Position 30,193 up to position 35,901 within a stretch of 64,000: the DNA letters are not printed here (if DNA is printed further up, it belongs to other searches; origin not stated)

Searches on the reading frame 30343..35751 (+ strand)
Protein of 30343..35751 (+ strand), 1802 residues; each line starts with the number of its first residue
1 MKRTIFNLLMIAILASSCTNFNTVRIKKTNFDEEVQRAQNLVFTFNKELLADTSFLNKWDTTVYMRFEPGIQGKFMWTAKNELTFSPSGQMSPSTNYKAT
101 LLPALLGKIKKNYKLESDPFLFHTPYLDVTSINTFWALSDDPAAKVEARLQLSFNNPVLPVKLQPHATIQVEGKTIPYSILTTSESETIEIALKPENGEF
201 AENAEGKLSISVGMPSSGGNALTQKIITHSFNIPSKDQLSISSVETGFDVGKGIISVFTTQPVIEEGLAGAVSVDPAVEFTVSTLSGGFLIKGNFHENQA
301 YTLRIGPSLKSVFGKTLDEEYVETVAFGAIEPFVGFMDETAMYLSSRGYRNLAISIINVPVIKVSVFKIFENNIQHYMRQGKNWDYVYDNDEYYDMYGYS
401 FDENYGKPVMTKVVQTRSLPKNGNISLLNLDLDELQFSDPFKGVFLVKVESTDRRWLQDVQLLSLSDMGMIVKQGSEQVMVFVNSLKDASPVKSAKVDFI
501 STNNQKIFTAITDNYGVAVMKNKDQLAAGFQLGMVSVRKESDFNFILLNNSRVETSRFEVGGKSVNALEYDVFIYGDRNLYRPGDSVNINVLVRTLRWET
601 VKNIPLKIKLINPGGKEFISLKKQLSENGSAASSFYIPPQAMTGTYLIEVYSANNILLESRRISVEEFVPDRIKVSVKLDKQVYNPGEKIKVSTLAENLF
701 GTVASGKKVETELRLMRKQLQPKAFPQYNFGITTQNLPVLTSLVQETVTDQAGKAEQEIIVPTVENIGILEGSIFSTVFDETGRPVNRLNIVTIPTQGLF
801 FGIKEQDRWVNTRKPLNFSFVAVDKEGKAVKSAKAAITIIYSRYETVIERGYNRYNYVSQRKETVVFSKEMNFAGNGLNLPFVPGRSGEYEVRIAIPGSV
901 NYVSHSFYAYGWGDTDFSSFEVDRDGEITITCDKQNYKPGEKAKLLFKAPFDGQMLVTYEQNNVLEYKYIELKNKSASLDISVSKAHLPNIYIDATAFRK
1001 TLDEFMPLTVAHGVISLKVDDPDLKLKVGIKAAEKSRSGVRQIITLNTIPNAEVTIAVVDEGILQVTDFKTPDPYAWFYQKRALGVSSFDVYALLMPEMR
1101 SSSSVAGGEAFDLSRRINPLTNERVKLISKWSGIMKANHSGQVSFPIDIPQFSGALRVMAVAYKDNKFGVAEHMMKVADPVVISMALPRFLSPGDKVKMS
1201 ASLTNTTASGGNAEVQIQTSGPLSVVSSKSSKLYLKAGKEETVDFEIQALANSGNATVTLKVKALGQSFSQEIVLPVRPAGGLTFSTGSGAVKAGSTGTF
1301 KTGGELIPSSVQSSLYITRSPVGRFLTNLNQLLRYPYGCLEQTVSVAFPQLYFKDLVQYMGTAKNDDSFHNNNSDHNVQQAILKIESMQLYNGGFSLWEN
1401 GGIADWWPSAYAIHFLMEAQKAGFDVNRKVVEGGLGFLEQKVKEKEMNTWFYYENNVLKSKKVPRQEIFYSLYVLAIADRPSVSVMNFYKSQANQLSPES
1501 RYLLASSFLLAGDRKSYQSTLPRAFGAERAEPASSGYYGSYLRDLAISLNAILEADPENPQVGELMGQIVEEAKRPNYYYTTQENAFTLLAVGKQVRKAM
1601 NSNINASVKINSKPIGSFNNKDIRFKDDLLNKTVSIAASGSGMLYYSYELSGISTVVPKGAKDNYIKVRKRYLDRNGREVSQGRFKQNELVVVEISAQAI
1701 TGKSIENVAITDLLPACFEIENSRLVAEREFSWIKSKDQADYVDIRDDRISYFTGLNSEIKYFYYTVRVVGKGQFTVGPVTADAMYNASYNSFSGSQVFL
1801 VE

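Call 28: search_protein_families(library=pfam, proteins=[window:30343-35751:+], max_evalue=0.001)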
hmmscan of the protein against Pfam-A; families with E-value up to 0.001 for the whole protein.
window:30343-35751:+ (1802 aa): 10 families
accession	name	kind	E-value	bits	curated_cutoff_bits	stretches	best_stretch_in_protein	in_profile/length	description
PF07703.20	A2M_BRD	-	5.2e-26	92.1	22.7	1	928-1065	1-139/140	Alpha-2-macroglobulin bait region domain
PF01835.25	MG2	-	5.7e-26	91.1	32.8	1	571-655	1-86/96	MG2 domain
PF11974.14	bMG3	-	4.5e-23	81.6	34.9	1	465-563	1-101/103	Bacterial alpha-2-macroglobulin MG3 domain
PF17973.7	bMG10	-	5.1e-21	75.7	26.2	1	1666-1787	2-129/131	Bacterial Alpha-2-macroglobulin MG10 domain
PF17972.7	bMG5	-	1.2e-16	61.7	26.5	1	671-788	1-119/127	Bacterial Alpha-2-macroglobulin MG5 domain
PF00207.28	A2M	-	5.3e-11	42.7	21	1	1131-1216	4-91/92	Alpha-2-macroglobulin family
PF07678.20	TED_complement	-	2.3e-09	37.2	22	1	1327-1442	17-127/312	A-macroglobulin TED domain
PF17962.7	bMG6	-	6.9e-08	33.1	23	1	802-912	1-112/112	Bacterial macroglobulin domain 6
PF13205.12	Big_5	-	4.7e-05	24.5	23.6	0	30-102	14-84/105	Bacterial Ig-like domain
PF02752.27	Arrestin_C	-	0.00055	20.7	27.7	0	671-699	3-31/137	Arrestin (or S-antigen), C-terminal domain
